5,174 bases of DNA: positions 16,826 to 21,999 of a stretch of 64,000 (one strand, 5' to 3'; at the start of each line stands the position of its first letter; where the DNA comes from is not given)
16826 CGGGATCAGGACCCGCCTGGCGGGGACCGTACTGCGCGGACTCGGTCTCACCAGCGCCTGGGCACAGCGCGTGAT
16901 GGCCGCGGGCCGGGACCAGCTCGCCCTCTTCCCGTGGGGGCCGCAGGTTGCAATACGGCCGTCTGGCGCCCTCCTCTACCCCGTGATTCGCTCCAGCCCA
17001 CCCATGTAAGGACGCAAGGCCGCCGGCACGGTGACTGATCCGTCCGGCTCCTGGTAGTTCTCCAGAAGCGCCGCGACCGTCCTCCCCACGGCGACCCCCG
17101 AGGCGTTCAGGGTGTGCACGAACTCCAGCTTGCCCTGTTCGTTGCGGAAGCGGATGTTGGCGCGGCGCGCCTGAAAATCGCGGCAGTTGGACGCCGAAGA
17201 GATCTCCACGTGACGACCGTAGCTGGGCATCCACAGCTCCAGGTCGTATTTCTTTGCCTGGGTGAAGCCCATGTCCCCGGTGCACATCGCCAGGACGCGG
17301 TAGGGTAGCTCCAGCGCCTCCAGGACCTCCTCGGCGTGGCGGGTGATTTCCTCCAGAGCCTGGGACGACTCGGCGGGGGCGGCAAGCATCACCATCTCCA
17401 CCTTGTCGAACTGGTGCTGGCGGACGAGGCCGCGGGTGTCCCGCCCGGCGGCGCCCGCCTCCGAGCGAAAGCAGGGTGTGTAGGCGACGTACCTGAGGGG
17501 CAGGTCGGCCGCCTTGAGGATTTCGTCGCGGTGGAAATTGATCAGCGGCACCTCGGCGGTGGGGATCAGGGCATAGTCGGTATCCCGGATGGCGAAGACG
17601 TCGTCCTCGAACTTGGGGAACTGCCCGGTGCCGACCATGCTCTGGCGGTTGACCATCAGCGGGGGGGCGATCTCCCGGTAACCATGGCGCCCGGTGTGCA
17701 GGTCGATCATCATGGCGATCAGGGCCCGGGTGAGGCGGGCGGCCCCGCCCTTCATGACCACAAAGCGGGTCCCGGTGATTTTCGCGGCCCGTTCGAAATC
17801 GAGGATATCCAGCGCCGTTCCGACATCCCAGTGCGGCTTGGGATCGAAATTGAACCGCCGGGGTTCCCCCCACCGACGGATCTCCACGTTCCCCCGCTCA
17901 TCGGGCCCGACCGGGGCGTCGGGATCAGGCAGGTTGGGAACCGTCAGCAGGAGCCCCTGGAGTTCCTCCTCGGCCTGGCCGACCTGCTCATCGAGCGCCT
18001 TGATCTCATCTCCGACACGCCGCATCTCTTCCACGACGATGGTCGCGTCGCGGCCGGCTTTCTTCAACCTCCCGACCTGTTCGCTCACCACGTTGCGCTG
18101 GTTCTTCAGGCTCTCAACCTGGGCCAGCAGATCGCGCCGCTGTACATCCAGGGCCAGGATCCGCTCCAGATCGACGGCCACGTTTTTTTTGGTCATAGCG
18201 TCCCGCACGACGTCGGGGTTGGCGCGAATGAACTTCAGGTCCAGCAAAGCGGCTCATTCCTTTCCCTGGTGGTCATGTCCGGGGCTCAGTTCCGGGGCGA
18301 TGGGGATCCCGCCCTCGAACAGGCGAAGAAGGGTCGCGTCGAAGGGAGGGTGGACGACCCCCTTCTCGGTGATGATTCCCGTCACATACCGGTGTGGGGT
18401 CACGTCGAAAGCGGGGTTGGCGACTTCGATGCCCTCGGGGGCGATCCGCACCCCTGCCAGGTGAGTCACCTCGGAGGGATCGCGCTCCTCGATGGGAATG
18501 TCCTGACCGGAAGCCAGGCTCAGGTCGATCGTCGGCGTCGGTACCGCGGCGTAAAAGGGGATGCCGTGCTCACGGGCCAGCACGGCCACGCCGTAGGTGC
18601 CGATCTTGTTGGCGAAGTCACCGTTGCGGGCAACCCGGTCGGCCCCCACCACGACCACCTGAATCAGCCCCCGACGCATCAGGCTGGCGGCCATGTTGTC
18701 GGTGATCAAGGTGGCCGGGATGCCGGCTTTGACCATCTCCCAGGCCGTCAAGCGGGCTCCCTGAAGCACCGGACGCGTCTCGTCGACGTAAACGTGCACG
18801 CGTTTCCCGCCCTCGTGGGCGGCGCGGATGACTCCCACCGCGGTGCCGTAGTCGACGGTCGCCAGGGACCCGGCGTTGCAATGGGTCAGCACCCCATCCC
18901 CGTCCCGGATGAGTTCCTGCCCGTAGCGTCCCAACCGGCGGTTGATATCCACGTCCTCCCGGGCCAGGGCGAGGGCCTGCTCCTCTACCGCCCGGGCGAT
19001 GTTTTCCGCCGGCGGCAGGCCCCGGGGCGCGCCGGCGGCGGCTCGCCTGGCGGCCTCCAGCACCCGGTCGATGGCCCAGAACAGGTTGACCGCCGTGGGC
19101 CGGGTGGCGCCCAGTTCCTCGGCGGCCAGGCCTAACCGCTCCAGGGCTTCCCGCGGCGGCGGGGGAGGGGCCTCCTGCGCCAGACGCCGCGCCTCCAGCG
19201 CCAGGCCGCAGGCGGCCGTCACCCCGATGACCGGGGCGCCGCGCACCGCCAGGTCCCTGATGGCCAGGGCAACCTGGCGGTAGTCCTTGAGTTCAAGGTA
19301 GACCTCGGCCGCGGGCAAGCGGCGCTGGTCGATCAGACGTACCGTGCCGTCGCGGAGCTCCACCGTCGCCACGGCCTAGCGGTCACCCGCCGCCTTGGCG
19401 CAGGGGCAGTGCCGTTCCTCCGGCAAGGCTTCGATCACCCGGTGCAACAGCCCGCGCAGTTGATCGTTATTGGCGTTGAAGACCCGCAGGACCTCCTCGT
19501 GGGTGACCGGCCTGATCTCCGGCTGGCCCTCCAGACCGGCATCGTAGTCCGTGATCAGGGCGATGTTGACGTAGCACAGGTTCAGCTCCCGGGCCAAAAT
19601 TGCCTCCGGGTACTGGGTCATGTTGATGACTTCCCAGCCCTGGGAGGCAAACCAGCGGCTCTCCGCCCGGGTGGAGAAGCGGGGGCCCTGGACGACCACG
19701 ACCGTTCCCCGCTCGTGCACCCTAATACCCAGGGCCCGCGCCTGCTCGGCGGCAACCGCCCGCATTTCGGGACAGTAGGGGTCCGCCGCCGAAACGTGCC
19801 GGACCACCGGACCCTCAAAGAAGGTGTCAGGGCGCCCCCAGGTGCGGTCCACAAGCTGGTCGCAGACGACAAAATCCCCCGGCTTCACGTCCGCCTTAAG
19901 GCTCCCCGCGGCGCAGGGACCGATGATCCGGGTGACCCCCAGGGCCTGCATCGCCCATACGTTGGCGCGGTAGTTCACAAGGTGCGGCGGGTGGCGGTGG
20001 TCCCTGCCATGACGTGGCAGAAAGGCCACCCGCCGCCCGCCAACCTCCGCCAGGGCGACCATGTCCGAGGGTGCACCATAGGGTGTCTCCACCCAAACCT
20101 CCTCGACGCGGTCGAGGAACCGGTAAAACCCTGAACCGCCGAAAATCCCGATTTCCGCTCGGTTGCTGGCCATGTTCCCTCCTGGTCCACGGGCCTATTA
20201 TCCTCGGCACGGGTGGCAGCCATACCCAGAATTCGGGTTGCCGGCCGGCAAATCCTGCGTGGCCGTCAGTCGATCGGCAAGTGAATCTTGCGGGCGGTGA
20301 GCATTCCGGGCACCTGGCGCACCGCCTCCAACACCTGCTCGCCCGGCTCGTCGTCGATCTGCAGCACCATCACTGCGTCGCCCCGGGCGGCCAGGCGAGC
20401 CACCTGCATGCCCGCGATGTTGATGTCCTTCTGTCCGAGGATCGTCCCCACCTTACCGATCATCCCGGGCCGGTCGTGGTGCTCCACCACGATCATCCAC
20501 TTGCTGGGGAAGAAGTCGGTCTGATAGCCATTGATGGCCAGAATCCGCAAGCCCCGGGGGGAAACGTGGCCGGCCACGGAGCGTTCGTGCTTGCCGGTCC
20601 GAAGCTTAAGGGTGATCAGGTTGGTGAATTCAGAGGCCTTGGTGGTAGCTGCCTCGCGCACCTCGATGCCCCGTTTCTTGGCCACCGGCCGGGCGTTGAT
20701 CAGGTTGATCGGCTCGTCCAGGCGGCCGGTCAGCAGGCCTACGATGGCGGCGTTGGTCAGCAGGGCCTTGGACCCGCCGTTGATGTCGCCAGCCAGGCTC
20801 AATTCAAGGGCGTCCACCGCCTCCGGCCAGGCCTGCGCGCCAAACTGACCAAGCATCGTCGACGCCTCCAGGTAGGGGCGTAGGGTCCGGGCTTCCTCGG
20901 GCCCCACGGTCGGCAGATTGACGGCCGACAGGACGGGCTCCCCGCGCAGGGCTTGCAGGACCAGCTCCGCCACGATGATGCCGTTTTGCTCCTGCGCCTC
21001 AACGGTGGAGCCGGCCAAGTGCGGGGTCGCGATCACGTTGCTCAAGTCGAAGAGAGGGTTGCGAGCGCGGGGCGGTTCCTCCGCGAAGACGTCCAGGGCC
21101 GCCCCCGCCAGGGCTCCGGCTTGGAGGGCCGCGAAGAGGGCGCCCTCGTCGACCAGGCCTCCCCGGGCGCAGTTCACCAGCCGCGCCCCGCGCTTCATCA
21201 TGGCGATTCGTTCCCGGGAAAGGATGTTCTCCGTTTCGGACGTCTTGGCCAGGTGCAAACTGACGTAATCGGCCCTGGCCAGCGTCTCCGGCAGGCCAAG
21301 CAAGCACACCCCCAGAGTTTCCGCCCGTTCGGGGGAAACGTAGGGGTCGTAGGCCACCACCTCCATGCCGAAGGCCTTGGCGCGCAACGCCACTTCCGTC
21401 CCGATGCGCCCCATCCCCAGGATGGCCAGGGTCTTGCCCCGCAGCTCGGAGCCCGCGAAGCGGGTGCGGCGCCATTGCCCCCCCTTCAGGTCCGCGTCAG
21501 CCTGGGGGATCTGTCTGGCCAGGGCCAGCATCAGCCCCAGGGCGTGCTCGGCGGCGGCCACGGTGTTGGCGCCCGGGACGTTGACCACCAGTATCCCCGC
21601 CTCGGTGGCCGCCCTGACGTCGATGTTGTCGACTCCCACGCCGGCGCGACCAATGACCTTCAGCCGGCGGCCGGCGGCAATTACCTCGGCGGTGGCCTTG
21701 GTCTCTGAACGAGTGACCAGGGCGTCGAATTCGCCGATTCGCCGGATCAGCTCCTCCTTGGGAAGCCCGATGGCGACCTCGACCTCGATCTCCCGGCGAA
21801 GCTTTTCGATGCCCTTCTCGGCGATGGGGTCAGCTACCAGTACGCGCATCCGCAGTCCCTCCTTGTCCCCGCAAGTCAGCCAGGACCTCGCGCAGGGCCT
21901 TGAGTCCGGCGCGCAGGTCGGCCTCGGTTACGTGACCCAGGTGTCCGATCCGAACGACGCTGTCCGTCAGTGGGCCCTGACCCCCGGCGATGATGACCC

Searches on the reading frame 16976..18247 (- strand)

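Call 71: search_protein_families(library=pfam, proteins=[window:16976-18247:-], max_evalue=0.001)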
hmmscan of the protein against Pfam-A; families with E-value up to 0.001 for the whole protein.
window:16976-18247:- (423 aa): 2 families
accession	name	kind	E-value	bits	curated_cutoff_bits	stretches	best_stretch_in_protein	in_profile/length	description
PF00587.30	tRNA-synt_2b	-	4.1e-45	154.5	29.3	1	222-398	8-179/179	tRNA synthetase class II core domain (G, H, P, S and T)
PF02403.27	Seryl_tRNA_N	-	2.9e-30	105.1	28.2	1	1-107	1-108/108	Seryl-tRNA synthetase N-terminal domain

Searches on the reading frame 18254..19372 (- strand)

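Call 7: search_protein_families(library=pfam, proteins=[window:18254-19372:-])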
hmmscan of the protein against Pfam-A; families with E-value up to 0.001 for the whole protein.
window:18254-19372:- (372 aa): 1 family
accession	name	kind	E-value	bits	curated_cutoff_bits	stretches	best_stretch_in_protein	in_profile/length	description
PF01008.23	IF-2B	-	3e-86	289.5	22.4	1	43-342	2-280/280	Initiation factor 2 subunit family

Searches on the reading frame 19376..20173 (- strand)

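Call 7: search_protein_families(library=pfam, proteins=[window:19376-20173:-])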
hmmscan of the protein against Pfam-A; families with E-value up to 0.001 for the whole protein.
window:19376-20173:- (265 aa): 1 family
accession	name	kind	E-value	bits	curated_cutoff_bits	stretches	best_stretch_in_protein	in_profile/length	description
PF01048.26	PNP_UDP_1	-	1.5e-44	152.6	25.1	1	7-248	1-233/233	Phosphorylase superfamily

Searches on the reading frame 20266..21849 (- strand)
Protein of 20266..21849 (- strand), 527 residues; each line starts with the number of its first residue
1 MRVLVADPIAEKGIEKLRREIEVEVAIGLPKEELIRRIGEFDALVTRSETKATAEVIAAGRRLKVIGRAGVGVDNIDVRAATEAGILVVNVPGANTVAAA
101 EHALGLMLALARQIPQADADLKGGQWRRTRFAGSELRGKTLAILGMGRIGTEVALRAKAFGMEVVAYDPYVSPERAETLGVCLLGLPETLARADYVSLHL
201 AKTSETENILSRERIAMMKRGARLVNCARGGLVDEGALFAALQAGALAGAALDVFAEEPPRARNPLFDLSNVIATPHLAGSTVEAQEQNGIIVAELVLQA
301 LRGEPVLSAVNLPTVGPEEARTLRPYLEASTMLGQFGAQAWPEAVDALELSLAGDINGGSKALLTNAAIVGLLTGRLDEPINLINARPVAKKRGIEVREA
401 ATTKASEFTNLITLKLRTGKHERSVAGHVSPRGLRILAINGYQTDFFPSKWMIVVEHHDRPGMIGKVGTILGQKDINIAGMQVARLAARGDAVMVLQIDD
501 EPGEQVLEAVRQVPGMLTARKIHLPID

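Call 7: search_protein_families(library=pfam, proteins=[window:20266-21849:-])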
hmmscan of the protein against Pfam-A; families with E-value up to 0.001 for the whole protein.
window:20266-21849:- (527 aa): 5 families
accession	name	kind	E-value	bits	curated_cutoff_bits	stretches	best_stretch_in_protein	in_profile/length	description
PF02826.25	2-Hacid_dh_C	-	1e-63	214.4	25.1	1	104-279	1-178/178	D-isomer specific 2-hydroxyacid dehydrogenase, NAD binding domain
PF00389.36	2-Hacid_dh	-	1.8e-37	128.5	24.6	1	3-311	1-134/134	D-isomer specific 2-hydroxyacid dehydrogenase, catalytic domain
PF19304.4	PGDH_inter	-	7e-22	78.2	27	1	323-437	2-116/119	D-3-phosphoglycerate dehydrogenase intervening domain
PF01842.31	ACT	-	1.5e-11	44.2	27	1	452-514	2-65/66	ACT domain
PF22629.2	ACT_AHAS_ss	-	1.7e-06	28.5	27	1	455-516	3-65/67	AHAS small subunit-like ACT domain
